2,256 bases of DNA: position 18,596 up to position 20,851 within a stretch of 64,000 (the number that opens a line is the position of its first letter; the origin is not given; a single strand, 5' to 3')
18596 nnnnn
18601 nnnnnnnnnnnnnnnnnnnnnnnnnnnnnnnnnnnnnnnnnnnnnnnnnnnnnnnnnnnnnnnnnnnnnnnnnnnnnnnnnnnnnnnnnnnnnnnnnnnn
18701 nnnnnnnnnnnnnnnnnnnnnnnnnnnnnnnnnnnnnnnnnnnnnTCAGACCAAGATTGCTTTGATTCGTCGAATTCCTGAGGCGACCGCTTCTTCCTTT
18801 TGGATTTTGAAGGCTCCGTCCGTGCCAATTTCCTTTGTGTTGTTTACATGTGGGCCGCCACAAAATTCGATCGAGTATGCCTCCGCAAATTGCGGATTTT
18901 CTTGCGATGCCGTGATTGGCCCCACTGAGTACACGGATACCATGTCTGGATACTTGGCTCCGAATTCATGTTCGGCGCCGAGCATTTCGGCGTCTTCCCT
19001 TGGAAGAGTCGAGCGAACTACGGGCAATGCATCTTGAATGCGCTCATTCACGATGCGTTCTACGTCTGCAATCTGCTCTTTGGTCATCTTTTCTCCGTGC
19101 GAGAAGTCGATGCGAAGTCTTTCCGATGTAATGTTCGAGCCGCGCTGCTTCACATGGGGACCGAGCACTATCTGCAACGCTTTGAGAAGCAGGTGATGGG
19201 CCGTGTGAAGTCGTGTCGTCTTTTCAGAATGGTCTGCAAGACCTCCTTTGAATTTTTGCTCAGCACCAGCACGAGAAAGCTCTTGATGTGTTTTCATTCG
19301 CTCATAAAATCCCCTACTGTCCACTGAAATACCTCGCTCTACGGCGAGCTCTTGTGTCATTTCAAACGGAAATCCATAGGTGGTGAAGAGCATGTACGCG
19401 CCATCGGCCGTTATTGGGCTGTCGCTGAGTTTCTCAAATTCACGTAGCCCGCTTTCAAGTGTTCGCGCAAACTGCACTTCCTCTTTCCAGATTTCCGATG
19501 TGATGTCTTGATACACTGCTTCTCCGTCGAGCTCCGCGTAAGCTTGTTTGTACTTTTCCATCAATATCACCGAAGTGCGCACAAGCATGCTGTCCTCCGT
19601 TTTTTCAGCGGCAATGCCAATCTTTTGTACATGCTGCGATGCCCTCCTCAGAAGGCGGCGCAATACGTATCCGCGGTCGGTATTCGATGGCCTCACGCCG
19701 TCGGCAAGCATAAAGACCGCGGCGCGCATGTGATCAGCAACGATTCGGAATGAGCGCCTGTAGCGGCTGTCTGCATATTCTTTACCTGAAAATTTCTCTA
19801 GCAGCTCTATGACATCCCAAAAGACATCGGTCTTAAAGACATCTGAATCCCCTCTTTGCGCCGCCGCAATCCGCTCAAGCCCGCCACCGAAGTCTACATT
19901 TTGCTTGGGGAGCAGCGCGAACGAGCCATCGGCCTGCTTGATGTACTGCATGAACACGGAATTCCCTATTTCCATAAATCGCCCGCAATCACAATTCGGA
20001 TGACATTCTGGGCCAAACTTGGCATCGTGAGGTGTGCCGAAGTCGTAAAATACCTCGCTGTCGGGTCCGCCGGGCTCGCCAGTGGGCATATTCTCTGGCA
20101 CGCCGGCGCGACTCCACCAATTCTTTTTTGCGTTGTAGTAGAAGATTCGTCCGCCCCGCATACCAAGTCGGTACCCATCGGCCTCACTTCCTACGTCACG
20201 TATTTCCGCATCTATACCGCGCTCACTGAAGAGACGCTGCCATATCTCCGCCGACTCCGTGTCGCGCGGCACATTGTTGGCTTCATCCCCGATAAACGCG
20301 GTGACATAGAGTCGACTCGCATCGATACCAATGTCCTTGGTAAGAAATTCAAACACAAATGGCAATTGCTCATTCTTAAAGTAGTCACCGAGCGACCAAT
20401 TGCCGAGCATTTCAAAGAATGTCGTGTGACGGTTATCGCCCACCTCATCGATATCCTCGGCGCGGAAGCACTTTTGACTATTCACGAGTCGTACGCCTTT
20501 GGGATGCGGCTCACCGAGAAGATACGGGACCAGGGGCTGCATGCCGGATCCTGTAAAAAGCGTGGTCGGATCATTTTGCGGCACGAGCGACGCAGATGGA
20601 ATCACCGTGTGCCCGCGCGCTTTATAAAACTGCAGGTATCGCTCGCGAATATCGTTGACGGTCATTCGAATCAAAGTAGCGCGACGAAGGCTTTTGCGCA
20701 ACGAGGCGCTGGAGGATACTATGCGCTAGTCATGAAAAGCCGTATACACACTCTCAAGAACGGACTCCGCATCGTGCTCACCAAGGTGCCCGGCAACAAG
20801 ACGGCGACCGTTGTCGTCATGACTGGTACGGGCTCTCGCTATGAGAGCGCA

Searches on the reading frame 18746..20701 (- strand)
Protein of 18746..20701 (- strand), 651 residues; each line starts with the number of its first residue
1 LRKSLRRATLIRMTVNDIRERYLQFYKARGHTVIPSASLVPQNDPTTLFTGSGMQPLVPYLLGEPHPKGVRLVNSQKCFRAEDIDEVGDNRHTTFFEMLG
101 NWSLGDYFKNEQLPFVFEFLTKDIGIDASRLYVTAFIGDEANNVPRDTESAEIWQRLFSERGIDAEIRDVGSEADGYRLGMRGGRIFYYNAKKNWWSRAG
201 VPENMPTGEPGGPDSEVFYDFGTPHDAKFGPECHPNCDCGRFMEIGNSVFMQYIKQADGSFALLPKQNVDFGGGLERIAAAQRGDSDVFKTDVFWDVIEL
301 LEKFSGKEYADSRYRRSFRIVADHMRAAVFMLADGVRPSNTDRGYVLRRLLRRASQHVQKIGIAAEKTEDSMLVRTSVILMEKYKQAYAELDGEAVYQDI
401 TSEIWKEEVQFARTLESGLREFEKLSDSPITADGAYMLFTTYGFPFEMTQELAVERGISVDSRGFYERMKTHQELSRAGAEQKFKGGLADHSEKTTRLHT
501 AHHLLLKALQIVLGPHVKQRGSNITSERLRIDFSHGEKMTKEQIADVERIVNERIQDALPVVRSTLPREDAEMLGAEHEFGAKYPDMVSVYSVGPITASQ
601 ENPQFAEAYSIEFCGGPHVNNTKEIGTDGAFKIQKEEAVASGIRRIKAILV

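Call 5: search_protein_families(library=pfam, proteins=[window:18746-20701:-], max_evalue=0.01)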
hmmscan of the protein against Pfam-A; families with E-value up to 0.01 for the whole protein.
window:18746-20701:- (651 aa): 2 families
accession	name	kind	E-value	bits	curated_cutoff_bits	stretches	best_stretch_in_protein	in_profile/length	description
PF01411.24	tRNA-synt_2c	-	1.5e-116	390.6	30.3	1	17-495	1-445/552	tRNA synthetases class II (A)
PF07973.19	tRNA_SAD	-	5.9e-15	55.4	24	1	588-646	1-43/44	Threonyl and Alanyl tRNA synthetase second additional domain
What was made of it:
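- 18746..20701 (-): Resident alaS. It is 651 aa as listed, though the true start is probably a few codons downstream. It has the catalytic and editing domains and no C-Ala domain. It is native up to about 18760. Pfam tRNA-synt_2c (1.5e-116) and tRNA_SAD (5.9e-15) (call 5).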

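Call 7: find_related_loci(query=window:18746-20701:-, collection=genome_contigs, flank=6000)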
Query window:18746-20701:- (651 aa) in genome_contigs; peptide patterns used: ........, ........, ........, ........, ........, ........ (x = any residue, [..] = any of these).
600 stretches matched a pattern (row limit reached: there are more); 598 encode a relative of the query (tblastn E <= 1e-3); the best 80 are kept; 80 distinct loci.
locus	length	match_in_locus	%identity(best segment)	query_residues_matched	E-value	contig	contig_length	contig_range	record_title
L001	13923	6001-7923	74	10-651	0e+0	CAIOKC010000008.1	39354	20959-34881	uncultured bacterium isolate LaPlata_bin-2928 genome assembly, contig: bin-2928:08/32, whole genome shotgun sequence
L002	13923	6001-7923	72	11-651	0e+0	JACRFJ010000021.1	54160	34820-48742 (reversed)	MAG: Candidatus Kaiserbacteria bacterium isolate NC_groundwater_1722_Pr3_B-0.1um_52_27 SR-2_scaffold_141_1208910, whole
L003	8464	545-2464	71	11-651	0e+0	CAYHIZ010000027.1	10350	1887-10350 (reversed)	MAG TPA_asm: uncultured Candidatus Saccharibacteria bacterium isolate ERP119705_co13_459 genome assembly, contig: NODE_8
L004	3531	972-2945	61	7-650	0e+0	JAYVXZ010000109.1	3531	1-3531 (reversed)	MAG: Candidatus Adlerbacteria bacterium isolate GL85_DN_metabinner_53 GL85_DN_metabinner_53_108, whole genome shotgun se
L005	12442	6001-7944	62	13-650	0e+0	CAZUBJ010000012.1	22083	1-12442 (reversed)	MAG TPA_asm: uncultured Candidatus Saccharibacteria bacterium isolate SRP286056_co3_521 genome assembly, contig: NODE_21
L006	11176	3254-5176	61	7-650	0e+0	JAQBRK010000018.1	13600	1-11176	MAG: Parcubacteria group bacterium isolate RYN_397 scaffold_2216581, whole genome shotgun sequence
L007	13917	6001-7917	61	13-650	0e+0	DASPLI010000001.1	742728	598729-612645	MAG TPA_asm: Candidatus Paceibacterota bacterium isolate SMAG_U12059 k141_213345, whole genome shotgun sequence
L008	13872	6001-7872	59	13-650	0e+0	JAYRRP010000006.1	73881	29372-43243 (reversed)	MAG: Candidatus Saccharimonadales bacterium isolate XM1_ASGE3bin.32 k141_808804, whole genome shotgun sequence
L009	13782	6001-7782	58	3-650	0e+0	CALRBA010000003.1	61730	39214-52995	MAG: Candidatus Nomurabacteria bacterium isolate MaH-09apr19-126 genome assembly, contig: MaH-09apr19-C874, whole genome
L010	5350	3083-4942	55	13-650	0e+0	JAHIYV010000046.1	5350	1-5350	MAG: Patescibacteria group bacterium isolate Modern_marine.mb.145 Modern_marine.mb.145_k141_665439, whole genome shotgun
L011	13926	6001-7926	54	8-650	0e+0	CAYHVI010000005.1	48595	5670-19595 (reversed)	MAG TPA_asm: uncultured Candidatus Saccharibacteria bacterium isolate ERP119705_co17_966 genome assembly, contig: NODE_6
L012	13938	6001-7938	54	13-651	0e+0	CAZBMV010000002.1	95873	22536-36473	MAG TPA_asm: uncultured Candidatus Saccharibacteria bacterium isolate binchicken_co16_358 genome assembly, contig: NODE_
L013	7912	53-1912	52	13-650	0e+0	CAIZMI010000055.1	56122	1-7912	uncultured bacterium isolate Loc090907-8-6m_bin-405 genome assembly, contig: bin-405:55/64, whole genome shotgun sequenc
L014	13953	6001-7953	53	4-650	0e+0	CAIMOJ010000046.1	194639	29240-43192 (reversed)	Candidatus Uhrbacteria bacterium isolate LJ_bin-4636 genome assembly, contig: bin-4636:46/76, whole genome shotgun seque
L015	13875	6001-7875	52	8-650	0e+0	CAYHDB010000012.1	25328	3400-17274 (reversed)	MAG TPA_asm: uncultured Candidatus Saccharibacteria bacterium isolate ERP119702_co1_281 genome assembly, contig: NODE_20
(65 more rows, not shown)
